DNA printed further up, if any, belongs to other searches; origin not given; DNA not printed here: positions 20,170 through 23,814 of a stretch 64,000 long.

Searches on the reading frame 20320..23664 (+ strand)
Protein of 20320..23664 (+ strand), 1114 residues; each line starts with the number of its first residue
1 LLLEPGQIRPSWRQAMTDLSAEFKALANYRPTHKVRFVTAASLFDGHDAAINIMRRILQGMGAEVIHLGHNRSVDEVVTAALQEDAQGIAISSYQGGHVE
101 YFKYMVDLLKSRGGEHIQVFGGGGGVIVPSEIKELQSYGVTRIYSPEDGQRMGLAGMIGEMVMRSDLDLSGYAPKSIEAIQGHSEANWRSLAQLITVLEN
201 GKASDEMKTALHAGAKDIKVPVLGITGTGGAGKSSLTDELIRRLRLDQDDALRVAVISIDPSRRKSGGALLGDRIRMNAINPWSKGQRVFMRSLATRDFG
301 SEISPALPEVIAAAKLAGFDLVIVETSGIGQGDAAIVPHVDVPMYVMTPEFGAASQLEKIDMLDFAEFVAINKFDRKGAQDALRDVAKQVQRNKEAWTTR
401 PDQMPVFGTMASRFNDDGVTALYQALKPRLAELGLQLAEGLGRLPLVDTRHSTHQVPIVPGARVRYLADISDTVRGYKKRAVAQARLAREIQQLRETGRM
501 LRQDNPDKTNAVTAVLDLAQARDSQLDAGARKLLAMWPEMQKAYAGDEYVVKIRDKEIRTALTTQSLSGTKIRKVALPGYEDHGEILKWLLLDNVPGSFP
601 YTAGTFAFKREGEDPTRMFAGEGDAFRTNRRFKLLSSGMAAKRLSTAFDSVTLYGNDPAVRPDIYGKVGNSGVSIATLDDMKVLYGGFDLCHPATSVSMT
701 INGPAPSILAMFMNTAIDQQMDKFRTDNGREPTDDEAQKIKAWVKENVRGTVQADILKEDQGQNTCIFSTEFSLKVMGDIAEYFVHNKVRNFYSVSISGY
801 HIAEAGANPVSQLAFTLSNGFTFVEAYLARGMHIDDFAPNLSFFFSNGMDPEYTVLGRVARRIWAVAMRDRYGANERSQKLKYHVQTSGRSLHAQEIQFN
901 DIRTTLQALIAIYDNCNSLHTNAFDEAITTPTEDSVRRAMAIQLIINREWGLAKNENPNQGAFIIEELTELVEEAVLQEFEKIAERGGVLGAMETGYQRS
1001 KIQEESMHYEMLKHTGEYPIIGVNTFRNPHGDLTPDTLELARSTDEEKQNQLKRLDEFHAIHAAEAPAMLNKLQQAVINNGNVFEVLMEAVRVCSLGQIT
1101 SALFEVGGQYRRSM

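Call 55: search_protein_families(library=pfam, proteins=[window:20320-23664:+], max_evalue=0.00001)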
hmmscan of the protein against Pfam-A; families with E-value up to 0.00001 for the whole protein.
window:20320-23664:+ (1114 aa): 4 families
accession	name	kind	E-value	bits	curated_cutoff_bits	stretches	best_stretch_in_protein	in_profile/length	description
PF01642.28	MM_CoA_mutase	-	5.2e-126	421.6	22.1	1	590-1107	22-511/512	Methylmalonyl-CoA mutase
PF03308.22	MeaB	-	1.1e-37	130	23.1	1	191-425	1-230/273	Methylmalonyl Co-A mutase-associated GTPase MeaB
PF02310.24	B12-binding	-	6.8e-14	52.2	32.1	1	36-139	2-104/121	B12 binding domain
PF02492.25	cobW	-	4.6e-06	26.8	20.7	0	221-394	1-173/180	CobW/HypB/UreG, nucleotide-binding domain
